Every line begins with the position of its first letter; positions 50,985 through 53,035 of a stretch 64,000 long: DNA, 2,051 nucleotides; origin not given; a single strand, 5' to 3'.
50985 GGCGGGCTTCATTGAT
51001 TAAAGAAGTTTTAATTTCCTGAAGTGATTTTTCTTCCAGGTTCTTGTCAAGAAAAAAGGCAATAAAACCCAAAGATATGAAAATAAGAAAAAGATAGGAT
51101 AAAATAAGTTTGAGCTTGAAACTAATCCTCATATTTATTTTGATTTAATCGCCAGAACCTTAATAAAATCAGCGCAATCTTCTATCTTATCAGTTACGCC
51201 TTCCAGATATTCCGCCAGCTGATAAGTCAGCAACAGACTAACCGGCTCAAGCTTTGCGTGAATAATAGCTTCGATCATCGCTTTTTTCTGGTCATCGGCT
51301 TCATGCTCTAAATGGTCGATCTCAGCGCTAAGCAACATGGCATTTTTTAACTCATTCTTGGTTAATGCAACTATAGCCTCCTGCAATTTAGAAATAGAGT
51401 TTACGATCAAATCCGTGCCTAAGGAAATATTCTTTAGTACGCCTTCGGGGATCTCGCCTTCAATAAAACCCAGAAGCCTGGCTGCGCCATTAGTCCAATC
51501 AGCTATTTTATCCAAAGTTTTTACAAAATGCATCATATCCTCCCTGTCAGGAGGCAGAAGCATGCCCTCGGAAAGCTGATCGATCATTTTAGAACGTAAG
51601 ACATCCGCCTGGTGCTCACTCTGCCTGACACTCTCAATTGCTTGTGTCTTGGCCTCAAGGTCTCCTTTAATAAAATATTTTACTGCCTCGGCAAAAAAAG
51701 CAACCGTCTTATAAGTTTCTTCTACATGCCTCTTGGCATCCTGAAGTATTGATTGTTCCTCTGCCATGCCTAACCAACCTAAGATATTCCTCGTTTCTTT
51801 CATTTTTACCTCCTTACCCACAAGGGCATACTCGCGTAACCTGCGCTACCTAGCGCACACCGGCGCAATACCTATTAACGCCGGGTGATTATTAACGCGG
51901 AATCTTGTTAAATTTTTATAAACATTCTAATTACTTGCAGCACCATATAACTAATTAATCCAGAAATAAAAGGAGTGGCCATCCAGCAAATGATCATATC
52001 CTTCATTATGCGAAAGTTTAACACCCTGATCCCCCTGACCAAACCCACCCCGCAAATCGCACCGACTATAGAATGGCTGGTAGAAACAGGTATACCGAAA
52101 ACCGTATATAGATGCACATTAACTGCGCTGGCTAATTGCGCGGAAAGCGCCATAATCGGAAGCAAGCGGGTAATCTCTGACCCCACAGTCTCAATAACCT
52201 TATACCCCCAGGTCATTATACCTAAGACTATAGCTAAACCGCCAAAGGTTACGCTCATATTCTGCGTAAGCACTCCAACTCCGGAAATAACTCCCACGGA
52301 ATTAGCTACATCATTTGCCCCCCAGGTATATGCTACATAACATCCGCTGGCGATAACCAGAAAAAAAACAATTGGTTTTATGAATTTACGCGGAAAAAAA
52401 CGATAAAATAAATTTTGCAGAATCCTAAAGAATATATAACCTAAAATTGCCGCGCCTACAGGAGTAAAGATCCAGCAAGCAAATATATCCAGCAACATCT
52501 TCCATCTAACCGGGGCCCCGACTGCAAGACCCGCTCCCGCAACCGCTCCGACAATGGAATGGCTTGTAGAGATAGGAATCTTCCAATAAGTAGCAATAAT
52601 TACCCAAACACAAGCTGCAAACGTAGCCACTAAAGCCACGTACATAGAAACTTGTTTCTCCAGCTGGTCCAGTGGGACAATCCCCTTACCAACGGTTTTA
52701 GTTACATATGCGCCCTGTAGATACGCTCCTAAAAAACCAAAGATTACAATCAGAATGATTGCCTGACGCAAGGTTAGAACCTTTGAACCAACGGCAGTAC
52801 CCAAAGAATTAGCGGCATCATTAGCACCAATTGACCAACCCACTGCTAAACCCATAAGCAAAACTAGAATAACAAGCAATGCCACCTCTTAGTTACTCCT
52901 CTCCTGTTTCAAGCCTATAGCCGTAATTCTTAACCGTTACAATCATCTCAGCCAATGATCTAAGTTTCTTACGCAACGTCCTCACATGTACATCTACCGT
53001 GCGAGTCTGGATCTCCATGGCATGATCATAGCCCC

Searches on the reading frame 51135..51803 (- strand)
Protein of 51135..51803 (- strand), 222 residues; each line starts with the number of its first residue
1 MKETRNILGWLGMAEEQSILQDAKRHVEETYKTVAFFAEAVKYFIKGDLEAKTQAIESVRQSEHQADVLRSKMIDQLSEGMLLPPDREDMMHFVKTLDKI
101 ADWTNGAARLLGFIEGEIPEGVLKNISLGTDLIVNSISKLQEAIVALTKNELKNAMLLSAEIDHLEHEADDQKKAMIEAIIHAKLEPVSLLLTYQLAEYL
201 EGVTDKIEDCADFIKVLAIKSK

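Call 59: search_protein_families(library=pfam, proteins=[window:51135-51803:-], max_evalue=0.00001)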
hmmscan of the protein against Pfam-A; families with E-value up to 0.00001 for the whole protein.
window:51135-51803:- (222 aa): 1 family
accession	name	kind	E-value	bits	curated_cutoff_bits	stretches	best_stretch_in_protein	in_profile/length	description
PF01865.21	PhoU_div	-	5.9e-29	101.4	24.4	1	16-219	6-213/214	Protein of unknown function DUF47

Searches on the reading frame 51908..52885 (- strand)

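Call 59: search_protein_families(library=pfam, proteins=[window:51908-52885:-], max_evalue=0.00001)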
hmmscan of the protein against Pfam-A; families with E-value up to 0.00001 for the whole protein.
window:51908-52885:- (325 aa): 1 family
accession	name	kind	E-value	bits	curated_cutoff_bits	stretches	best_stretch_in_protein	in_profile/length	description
PF01384.25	PHO4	-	3.1e-81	273.5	33.7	1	19-312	1-350/350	Phosphate transporter family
